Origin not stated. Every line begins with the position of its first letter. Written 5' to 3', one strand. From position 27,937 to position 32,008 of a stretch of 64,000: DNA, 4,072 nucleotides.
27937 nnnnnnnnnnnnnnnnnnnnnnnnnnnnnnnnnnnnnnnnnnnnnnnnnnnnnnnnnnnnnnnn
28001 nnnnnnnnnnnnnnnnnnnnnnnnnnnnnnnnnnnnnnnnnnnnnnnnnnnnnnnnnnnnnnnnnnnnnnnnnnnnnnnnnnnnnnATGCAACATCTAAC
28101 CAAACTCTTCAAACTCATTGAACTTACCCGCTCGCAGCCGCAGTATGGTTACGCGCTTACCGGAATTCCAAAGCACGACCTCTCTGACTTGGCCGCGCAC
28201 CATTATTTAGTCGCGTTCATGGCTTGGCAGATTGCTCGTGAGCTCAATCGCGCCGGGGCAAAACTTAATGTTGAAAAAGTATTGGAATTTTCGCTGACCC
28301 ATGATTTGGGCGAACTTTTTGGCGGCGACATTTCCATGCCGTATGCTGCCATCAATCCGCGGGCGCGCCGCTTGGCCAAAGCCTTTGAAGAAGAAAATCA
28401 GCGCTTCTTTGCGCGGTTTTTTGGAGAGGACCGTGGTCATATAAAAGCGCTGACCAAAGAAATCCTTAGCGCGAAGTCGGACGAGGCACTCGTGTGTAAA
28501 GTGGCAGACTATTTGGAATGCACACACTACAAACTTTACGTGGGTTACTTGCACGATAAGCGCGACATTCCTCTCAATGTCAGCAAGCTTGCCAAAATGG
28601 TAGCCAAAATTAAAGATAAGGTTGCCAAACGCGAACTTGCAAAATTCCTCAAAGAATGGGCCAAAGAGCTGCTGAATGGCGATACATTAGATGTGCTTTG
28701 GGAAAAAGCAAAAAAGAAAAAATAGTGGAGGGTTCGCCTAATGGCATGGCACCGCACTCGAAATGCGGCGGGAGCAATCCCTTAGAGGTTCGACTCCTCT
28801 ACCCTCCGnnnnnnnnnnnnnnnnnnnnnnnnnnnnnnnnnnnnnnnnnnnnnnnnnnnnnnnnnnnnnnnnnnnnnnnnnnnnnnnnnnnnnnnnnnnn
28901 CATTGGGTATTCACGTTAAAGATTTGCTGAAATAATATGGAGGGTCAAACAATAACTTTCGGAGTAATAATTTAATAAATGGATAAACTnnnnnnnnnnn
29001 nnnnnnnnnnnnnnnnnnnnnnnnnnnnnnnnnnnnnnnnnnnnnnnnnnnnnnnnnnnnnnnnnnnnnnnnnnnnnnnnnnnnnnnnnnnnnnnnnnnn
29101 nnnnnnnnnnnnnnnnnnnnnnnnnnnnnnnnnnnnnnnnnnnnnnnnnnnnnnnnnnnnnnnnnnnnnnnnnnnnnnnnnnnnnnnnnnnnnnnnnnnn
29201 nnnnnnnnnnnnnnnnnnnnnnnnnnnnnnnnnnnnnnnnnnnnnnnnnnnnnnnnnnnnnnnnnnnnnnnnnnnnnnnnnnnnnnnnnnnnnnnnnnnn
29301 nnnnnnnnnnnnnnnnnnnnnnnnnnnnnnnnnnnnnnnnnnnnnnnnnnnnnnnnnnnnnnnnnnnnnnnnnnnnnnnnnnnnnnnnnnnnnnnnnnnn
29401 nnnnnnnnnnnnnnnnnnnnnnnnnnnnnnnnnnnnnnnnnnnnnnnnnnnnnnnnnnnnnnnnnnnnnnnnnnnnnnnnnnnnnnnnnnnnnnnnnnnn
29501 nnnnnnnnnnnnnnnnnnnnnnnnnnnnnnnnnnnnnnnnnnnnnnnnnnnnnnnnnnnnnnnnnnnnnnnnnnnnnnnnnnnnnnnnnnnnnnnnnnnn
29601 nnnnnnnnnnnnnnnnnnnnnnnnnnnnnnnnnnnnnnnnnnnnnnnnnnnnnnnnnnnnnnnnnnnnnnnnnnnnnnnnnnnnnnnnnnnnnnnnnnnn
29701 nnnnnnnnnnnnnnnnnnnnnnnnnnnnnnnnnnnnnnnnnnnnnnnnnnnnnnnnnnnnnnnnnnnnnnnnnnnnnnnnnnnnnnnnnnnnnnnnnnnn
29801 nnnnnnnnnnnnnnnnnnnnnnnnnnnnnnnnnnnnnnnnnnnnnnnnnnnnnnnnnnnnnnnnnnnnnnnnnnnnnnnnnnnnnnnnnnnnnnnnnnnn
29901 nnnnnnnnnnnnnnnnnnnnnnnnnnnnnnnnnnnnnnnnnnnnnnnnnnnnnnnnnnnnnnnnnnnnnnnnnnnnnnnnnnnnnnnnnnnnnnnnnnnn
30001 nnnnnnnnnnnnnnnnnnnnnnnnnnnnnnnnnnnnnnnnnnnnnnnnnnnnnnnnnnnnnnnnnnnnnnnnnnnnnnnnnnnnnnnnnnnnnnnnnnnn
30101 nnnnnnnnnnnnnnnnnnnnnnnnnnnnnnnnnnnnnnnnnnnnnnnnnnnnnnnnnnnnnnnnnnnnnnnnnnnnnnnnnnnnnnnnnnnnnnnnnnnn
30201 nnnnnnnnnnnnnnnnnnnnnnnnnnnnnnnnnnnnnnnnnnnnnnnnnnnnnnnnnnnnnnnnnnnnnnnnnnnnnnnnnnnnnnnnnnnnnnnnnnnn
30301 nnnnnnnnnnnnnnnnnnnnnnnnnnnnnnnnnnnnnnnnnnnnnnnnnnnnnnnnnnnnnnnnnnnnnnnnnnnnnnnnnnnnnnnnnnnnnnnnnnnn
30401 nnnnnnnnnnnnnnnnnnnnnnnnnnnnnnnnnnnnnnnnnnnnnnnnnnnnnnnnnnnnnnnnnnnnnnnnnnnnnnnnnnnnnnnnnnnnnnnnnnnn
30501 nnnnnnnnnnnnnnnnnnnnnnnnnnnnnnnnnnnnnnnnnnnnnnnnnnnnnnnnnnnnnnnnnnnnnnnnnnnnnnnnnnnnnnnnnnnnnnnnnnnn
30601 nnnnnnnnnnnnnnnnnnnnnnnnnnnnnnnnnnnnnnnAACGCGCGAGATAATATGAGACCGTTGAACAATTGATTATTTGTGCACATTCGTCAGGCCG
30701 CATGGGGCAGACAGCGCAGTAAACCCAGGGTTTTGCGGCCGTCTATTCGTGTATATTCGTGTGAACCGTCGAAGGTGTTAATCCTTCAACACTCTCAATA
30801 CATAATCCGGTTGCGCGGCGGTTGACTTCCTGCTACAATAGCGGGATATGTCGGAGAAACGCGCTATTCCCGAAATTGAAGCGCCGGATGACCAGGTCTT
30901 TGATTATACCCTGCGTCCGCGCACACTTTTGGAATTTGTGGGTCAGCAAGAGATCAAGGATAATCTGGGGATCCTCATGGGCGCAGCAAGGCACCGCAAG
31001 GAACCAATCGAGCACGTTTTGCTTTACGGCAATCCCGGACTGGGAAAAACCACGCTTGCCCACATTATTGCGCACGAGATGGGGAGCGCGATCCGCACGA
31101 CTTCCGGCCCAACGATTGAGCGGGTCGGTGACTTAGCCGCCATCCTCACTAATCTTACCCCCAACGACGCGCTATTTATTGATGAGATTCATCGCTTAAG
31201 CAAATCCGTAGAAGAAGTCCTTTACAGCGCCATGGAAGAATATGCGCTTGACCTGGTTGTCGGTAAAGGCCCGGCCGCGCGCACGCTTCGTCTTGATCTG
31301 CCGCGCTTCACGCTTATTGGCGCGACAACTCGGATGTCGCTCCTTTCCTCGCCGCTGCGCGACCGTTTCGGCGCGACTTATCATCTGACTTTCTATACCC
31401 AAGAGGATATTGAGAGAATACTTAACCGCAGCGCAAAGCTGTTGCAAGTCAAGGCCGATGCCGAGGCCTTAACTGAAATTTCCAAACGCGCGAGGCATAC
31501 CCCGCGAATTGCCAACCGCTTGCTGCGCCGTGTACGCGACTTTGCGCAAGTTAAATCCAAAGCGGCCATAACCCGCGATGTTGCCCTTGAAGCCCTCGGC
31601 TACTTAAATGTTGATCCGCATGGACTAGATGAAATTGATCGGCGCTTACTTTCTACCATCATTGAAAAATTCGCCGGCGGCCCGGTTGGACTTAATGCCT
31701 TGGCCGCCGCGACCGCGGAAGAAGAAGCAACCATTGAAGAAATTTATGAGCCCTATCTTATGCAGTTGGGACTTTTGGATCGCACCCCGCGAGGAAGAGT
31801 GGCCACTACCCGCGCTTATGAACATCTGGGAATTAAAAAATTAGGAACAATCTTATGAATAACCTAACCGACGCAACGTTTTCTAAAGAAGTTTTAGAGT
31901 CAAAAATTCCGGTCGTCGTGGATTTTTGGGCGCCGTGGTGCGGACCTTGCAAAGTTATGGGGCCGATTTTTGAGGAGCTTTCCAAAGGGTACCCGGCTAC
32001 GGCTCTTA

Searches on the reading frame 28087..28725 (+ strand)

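Call 83: search_protein_families(library=pfam, proteins=[window:28087-28725:+], max_evalue=0.0001)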
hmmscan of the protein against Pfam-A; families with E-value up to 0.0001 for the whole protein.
window:28087-28725:+ (212 aa): 3 families
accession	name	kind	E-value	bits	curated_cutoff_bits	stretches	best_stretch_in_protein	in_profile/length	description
PF13023.12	HD_3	-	6.5e-12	46.1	22.5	1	34-153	22-135/165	HD domain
PF12917.13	YfbR-like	-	2.4e-08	34.3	25.9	1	33-144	24-136/182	5'-deoxynucleotidase YfbR-like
PF01966.28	HD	-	2.1e-05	25.2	22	1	37-144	3-114/116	HD domain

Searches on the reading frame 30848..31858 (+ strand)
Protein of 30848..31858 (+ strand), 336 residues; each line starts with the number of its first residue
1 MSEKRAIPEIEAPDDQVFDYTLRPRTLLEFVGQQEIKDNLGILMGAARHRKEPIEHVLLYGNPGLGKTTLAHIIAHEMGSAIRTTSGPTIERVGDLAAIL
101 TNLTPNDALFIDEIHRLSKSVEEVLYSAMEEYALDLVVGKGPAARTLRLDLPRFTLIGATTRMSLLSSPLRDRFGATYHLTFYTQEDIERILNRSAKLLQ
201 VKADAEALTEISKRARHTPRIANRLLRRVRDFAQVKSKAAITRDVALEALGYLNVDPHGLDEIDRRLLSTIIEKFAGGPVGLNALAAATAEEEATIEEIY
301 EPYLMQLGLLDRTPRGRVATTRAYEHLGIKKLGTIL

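Call 83: search_protein_families(library=pfam, proteins=[window:30848-31858:+], max_evalue=0.0001)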
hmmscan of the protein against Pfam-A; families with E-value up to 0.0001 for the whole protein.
window:30848-31858:+ (336 aa): 6 families
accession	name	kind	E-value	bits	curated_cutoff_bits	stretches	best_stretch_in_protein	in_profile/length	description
PF05496.18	RuvB_N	-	5.5e-75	250.9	27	1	22-180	1-159/159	Holliday junction DNA helicase RuvB P-loop domain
PF17864.7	AAA_lid_4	-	4.5e-27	94.1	27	1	183-256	1-74/74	RuvB AAA lid domain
PF05491.19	RuvB_C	-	2.3e-24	85.6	24.7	1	258-327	2-71/72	RuvB C-terminal winged helix domain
PF00004.35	AAA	-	6.1e-20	72.4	21.2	1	57-178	1-127/131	ATPase family associated with various cellular activities (AAA)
PF07728.20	AAA_5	-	2.5e-09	37.7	22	1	56-174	1-139/139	AAA domain (dynein-related subfamily)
PF13191.12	AAA_16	-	8.1e-07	30.1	32.6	0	30-112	2-85/167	AAA ATPase domain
